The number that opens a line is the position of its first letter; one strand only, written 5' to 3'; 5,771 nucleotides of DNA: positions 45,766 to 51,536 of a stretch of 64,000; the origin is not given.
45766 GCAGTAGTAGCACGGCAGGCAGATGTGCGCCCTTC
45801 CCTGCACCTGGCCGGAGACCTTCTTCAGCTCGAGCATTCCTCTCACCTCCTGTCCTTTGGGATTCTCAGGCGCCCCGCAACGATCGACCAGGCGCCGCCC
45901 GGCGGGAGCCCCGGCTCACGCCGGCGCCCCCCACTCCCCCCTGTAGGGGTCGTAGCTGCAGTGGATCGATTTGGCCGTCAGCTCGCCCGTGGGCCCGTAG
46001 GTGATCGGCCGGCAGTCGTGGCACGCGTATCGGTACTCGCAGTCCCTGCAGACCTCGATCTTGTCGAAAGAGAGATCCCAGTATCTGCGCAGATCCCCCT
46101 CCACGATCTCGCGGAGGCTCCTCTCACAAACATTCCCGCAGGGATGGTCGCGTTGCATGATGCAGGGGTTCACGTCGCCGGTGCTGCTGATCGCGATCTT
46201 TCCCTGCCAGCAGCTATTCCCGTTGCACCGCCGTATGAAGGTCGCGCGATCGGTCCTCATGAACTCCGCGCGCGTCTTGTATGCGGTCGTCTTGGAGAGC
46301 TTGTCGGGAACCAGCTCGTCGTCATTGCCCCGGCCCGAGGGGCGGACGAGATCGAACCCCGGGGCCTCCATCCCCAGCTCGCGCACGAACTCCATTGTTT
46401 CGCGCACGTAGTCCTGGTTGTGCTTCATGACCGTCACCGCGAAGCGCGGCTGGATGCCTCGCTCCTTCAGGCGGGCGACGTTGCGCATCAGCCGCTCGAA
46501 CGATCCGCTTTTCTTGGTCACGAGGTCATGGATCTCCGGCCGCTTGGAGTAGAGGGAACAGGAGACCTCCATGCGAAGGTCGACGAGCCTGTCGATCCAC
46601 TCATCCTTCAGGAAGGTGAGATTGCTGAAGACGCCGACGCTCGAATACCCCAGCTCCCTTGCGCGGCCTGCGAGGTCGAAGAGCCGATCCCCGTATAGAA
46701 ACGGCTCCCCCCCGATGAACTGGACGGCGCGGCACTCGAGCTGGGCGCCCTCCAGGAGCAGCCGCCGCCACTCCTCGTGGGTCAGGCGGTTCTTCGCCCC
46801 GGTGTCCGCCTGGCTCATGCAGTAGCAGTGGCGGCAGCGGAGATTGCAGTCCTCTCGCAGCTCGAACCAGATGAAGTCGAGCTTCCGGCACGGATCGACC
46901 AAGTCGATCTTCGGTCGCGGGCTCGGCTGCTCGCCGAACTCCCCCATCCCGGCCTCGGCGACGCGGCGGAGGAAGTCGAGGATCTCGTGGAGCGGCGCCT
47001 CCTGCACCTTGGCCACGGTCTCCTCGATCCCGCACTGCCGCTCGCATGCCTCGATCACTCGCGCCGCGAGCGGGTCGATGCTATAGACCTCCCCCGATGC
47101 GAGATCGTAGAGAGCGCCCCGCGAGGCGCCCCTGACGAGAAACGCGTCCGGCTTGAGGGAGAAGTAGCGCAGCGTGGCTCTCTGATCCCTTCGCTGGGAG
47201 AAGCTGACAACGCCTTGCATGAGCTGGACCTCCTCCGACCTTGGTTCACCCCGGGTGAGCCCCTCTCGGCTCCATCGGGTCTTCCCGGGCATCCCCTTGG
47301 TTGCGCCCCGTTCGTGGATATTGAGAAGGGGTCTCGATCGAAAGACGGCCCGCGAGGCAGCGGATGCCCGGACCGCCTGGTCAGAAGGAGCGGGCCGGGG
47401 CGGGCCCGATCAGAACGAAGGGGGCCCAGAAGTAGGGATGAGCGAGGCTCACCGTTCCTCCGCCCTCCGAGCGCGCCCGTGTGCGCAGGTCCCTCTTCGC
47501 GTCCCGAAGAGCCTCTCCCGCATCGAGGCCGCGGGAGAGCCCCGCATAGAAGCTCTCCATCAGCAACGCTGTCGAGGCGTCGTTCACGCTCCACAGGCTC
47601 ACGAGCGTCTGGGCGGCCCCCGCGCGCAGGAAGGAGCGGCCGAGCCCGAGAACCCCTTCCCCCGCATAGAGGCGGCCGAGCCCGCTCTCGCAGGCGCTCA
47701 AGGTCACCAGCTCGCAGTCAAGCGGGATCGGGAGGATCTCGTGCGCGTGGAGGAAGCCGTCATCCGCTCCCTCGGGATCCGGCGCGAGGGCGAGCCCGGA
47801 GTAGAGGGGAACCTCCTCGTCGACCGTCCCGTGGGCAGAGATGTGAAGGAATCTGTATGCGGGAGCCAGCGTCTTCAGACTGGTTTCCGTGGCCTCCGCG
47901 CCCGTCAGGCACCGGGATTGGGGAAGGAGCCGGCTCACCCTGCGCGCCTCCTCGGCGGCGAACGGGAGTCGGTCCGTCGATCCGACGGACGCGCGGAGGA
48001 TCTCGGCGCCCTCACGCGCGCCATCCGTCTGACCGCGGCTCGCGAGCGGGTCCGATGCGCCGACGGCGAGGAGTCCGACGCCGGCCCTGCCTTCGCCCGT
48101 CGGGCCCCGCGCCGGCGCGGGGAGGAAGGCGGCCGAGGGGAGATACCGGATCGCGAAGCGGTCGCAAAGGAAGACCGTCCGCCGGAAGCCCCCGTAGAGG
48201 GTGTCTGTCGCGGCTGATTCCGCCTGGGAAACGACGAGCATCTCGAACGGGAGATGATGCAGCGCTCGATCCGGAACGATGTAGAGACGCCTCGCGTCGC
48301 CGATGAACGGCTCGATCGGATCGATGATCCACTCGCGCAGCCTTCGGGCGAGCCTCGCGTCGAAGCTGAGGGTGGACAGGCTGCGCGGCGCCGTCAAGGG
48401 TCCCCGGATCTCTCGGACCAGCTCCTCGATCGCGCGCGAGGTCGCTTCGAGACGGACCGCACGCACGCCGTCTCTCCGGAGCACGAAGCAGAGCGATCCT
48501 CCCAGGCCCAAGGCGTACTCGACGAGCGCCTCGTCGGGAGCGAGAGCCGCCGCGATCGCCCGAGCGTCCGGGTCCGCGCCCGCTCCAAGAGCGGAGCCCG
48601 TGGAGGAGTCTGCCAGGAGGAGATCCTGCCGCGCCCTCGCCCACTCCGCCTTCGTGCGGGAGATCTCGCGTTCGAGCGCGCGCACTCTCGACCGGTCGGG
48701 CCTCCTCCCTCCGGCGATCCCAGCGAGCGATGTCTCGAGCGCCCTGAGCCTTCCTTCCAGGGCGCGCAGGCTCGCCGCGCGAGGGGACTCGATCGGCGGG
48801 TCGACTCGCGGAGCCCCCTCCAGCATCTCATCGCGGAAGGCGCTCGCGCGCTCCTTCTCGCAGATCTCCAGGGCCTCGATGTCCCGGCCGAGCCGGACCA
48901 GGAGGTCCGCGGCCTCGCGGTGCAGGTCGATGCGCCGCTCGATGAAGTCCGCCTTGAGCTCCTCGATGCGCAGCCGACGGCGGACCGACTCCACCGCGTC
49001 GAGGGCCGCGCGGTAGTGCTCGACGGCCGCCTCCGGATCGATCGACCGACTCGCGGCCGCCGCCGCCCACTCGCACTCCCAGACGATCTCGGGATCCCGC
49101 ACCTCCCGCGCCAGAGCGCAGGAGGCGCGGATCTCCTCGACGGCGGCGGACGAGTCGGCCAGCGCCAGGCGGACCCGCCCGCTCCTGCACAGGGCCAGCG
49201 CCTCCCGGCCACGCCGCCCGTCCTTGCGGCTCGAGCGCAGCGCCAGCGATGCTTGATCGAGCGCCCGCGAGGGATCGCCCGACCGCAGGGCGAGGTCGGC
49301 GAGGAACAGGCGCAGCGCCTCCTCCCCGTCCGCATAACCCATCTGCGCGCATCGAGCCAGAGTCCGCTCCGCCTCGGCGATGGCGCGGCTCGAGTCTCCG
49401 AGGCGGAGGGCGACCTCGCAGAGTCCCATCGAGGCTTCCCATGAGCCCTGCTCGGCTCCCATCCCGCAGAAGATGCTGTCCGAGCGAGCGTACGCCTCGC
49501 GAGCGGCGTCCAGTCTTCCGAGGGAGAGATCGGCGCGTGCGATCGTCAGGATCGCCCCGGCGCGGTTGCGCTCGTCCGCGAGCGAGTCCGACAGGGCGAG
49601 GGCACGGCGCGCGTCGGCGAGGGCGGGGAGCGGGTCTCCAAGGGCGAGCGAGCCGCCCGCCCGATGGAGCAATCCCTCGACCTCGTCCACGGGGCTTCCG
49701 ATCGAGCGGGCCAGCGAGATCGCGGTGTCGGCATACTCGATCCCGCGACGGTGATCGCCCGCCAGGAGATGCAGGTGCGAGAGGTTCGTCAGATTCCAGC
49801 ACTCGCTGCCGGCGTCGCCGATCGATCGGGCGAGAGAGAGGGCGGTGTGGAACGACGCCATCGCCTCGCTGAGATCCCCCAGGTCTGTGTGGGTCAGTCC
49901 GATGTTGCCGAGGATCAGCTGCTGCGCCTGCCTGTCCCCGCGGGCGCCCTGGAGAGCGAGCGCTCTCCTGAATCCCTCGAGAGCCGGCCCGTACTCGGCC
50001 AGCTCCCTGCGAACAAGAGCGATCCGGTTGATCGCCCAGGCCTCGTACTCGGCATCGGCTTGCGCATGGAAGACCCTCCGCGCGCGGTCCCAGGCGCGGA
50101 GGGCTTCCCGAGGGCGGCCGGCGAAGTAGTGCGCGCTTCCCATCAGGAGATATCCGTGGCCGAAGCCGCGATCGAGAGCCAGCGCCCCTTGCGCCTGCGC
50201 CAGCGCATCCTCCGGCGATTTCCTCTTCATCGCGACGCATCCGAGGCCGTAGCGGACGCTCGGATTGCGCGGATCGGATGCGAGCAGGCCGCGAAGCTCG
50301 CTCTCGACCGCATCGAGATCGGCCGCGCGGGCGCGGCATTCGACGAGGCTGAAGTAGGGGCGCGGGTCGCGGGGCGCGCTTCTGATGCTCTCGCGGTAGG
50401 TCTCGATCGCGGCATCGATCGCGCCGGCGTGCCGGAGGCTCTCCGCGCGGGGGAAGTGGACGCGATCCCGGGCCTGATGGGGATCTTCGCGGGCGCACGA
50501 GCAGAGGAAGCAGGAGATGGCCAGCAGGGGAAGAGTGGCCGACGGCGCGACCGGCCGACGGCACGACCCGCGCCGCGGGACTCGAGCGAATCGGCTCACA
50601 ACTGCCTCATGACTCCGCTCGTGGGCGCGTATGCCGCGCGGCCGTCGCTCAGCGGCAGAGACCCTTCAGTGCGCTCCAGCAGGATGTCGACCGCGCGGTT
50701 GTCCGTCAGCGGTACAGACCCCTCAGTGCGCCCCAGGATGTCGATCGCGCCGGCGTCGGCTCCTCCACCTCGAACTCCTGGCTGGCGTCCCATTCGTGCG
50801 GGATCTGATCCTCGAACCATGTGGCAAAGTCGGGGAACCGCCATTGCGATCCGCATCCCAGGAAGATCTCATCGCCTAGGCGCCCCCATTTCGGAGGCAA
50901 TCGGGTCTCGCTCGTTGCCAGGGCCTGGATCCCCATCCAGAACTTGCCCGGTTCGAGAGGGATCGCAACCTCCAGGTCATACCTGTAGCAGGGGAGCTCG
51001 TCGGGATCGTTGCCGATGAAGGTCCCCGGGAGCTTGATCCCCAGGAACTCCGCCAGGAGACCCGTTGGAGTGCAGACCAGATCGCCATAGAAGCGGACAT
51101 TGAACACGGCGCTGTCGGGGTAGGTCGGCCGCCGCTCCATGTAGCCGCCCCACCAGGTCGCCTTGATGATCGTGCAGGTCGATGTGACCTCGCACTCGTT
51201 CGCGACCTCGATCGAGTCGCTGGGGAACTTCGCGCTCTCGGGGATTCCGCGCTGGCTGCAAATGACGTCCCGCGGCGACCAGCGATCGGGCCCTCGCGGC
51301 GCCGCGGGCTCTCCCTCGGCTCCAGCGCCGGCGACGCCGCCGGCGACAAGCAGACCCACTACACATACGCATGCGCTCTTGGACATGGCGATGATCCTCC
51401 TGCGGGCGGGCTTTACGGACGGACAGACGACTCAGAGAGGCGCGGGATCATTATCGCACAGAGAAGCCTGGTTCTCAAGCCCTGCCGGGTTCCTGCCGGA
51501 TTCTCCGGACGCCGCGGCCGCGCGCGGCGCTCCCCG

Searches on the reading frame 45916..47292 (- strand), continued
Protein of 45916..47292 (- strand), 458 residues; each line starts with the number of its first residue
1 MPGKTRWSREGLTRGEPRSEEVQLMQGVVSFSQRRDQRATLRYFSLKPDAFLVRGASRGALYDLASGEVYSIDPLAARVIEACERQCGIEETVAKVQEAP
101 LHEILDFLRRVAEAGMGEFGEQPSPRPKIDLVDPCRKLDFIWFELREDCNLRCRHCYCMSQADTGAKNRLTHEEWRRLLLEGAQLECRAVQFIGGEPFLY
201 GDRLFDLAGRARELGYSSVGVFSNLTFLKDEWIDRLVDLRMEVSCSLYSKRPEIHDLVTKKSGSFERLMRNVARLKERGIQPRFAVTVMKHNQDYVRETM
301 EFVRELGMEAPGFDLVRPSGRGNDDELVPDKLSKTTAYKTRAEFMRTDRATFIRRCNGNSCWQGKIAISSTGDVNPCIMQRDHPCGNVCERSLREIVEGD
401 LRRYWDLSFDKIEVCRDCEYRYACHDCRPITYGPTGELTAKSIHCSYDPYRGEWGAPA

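Call 64: search_solved_structures(query=A1, max_evalue=0.00001, show_alignments=3)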
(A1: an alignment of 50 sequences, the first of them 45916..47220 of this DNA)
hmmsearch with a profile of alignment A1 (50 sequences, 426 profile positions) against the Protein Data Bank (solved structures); distinct sequences matched with E-value up to 0.00001: 26.
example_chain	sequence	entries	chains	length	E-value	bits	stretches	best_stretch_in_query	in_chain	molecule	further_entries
6efn_A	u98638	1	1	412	3e-24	88.9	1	109-362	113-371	Sporulation killing factor maturation protein SkfB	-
5wgg_A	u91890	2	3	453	7.5e-18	67.8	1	27-399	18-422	Radical SAM domain protein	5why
4k36_A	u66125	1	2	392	4.2e-16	62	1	114-274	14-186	Anaerobic sulfatase-maturating enzyme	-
6c8v_A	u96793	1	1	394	4.2e-15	58.7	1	110-422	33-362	Coenzyme PQQ synthesis protein E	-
7vob_C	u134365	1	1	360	4.7e-13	52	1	105-276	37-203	Cytosylglucuronate decarboxylase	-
7voc_C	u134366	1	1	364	4.8e-13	52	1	105-276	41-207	Cytosylglucuronate decarboxylase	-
8vpo_A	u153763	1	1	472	5.8e-13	51.7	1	31-270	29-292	Radical SAM core domain-containing protein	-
9dfu_A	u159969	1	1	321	1e-11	47.6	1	111-271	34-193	Radical SAM core domain-containing protein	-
9dfn_A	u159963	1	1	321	1.3e-11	47.3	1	112-271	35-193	Radical SAM core domain-containing protein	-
2fb2_A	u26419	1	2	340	1.4e-10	43.8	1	109-273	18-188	Molybdenum cofactor biosynthesis protein A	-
1tv7_A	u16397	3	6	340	1.5e-10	43.8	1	109-273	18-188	Molybdenum cofactor biosynthesis protein A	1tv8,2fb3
5v1q_A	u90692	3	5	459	5e-10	42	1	112-270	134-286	Radical SAM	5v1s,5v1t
6b4c_A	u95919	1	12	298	1.7e-09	40.3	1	112-287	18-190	Viperin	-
9dgw_A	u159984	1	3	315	1.9e-09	40.1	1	112-287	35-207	Radical SAM core domain-containing protein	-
7n7i_A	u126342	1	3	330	2e-09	40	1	112-287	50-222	Viperin-like enzyme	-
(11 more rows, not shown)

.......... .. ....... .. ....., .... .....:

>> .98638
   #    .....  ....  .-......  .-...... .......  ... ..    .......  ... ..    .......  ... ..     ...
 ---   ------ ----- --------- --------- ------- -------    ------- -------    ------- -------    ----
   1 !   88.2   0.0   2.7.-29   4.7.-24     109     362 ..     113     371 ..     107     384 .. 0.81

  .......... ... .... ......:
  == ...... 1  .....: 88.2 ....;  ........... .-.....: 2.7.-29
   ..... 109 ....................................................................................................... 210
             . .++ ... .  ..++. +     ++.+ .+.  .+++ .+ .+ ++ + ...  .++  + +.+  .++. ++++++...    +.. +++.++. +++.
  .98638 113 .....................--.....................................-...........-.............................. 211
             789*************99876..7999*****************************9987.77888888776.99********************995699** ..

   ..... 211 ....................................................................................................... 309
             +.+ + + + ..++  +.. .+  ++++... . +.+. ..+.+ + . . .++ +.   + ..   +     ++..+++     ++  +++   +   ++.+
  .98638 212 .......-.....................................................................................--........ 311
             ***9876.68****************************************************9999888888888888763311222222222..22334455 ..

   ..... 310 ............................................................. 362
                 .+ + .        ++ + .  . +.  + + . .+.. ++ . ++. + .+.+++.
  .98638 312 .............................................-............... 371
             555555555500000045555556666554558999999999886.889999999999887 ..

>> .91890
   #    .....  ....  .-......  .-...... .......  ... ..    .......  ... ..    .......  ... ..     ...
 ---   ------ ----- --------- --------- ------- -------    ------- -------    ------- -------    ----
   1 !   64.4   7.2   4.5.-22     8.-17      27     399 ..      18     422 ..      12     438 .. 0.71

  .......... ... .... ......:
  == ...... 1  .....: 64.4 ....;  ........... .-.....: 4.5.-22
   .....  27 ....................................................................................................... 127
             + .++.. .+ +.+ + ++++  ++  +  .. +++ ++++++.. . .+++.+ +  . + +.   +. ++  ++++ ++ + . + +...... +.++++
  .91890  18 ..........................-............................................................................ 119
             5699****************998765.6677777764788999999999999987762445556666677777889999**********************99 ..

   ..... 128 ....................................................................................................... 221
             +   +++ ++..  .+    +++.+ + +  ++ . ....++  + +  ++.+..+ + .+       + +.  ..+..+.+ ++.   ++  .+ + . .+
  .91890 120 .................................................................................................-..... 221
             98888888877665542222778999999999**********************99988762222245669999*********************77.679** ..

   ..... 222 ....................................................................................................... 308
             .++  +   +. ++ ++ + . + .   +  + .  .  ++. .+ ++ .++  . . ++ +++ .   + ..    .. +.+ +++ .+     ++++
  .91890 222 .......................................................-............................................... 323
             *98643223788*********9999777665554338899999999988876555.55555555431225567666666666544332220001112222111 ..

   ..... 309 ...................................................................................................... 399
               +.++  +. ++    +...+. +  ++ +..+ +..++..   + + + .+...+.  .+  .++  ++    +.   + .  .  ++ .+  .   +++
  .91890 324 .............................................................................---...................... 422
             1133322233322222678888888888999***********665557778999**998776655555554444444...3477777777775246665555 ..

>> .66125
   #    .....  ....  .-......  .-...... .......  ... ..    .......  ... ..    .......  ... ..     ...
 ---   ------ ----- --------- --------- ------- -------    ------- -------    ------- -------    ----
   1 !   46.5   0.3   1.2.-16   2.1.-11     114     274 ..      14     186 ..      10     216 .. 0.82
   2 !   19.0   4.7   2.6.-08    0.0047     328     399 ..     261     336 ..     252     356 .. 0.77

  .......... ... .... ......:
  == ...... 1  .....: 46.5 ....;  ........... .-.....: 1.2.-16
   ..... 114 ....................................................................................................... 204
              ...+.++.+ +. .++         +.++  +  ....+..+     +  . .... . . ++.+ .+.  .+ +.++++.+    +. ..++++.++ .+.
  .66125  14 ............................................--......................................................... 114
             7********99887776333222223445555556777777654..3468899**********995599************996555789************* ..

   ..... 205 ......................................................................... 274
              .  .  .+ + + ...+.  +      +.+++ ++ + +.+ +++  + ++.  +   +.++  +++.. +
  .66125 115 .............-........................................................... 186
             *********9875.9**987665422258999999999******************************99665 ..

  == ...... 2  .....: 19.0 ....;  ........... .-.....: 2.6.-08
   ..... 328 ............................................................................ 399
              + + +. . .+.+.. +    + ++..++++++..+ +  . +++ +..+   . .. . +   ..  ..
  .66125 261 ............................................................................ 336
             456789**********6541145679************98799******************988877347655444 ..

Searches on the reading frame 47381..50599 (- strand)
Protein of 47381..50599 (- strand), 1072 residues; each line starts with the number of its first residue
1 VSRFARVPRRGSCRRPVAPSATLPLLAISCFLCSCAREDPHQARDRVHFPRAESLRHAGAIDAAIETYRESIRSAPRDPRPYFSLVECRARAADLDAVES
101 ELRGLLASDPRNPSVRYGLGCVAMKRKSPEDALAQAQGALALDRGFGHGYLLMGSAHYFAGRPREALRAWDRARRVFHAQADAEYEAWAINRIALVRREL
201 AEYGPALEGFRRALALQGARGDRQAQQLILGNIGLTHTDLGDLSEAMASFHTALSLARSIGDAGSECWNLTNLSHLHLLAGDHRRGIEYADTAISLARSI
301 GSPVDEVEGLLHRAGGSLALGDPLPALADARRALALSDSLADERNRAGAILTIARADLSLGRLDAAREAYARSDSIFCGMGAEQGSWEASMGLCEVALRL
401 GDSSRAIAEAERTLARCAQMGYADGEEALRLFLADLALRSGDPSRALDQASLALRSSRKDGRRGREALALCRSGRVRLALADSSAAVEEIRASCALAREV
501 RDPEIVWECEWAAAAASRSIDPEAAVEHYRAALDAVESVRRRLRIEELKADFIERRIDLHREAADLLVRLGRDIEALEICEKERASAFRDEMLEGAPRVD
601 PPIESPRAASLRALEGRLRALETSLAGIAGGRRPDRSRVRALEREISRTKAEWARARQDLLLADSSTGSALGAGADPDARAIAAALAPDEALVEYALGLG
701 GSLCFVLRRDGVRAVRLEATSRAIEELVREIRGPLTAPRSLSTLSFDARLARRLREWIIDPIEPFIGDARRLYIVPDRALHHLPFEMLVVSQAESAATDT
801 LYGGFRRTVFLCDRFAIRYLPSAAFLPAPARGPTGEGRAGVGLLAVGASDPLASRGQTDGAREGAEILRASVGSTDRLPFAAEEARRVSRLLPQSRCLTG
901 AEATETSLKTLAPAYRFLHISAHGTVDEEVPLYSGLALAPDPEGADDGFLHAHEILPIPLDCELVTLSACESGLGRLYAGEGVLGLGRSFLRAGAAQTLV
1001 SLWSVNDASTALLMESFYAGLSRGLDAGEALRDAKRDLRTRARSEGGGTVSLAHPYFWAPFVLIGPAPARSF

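Call 7: search_protein_families(library=ncbifam, proteins=[window:47381-50599:-], max_evalue=0.01)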
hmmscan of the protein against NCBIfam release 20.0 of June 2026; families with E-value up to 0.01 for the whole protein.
window:47381-50599:- (1072 aa): 12 families
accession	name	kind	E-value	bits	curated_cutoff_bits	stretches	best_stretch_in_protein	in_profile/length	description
NF041717.1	HaaA_phane_TPR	equivalog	1.2e-14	53.5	1125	2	154-458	559-863/882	cyclophane-containing RiPP biosynthesis TPR protein HaaT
TIGR02917.1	PEP_TPR_lipo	equivalog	5.7e-14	51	312.2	1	52-298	200-428/899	XrtA/PEP-CTERM system TPR-repeat protein PrsT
NF053720.1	NsdA_fam_reg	subfamily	1.1e-09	38.3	75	1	234-373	208-355/432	NsdA family TPR-like regulatory protein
NF053520.1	HK_Porph_FimS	equivalog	4.1e-07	28.6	600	1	149-342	126-319/618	sensor histidine kinase FimS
NF040959.1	MamA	equivalog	1.7e-06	27.6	200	1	52-174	78-200/204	magnetosome protein MamA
NF002725.1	PRK02603.1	equivalog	5.6e-06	26.5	143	1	184-257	32-102/173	photosystem I assembly protein Ycf3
TIGR02552.1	LcrH_SycD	equivalog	1.5e-05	24.7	104.8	0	52-95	59-102/136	SycD/LcrH family type III secretion system chaperone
NF052415.1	T3SS_chap_SctY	equivalog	0.00019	21.9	70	0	102-172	29-102/106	type III secretion apparatus assembly chaperone SctY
TIGR02521.1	type_IV_pilW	equivalog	0.00024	20.7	154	0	58-135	112-191/234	type IV pilus biogenesis/stability protein PilW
NF041237.1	CAS_csx29_CRASP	exception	0.00087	18.2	300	1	768-1015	420-622/670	type III-E CRISPR-associated TPR-CHAT protein Csx29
NF033920.0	C39_PA2778_fam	equivalog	0.00099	18.6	150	0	39-142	150-253/255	PA2778 family cysteine peptidase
TIGR03939.1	PGA_TPR_OMP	equivalog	0.004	15.4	366.65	1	52-143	93-184/800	poly-beta-1,6 N-acetyl-D-glucosamine export porin PgaA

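Call 8: search_protein_families(library=pfam, proteins=[window:47381-50599:-], max_evalue=0.01)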
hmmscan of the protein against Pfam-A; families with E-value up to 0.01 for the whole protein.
window:47381-50599:- (1072 aa): 10 families
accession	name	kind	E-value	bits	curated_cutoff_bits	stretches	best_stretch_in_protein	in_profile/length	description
PF12770.12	CHAT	-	1.8e-65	221.7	24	1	749-1065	2-288/289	CHAT domain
PF13424.12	TPR_12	-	5.2e-15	55.8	30.1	2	229-298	5-76/77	Tetratricopeptide repeat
PF07719.23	TPR_2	-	1.6e-14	53.2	27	0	230-257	4-31/34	Tetratricopeptide repeat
PF00515.34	TPR_1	-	2.8e-14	52.7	27.8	0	230-257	4-31/34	Tetratricopeptide repeat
PF13181.12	TPR_8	-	3.5e-11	42.8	25.7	0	230-258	4-32/34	Tetratricopeptide repeat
PF13414.12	TPR_11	-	1.8e-07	31.1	26.8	0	56-85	5-34/42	TPR repeat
PF14559.12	TPR_19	-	8.9e-07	29.6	25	1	56-116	2-62/68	Tetratricopeptide repeat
PF17874.7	TPR_MalT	-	1.8e-06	27.9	45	1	222-405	34-220/336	MalT-like TPR region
PF24575.1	TPR_Slam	-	0.0036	18.2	35.2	0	47-78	49-80/104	Surface lipoprotein assembly modifier, N-terminal TPR repeats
PF13428.12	TPR_14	-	0.0039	18.2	23.5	0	51-87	7-43/44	Tetratricopeptide repeat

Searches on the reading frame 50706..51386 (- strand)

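Call 7: search_protein_families(library=ncbifam, proteins=[window:50706-51386:-], max_evalue=0.01)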
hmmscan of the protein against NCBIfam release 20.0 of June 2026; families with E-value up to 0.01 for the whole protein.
window:50706-51386:- (226 aa): 0 families

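Call 8: search_protein_families(library=pfam, proteins=[window:50706-51386:-], max_evalue=0.01)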
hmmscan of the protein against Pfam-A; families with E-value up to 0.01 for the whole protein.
window:50706-51386:- (226 aa): 1 family
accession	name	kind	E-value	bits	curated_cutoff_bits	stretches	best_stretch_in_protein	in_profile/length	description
PF25470.1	DUF7901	-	0.0022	18.4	24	0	47-103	12-70/205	Domain of unknown function (DUF7901)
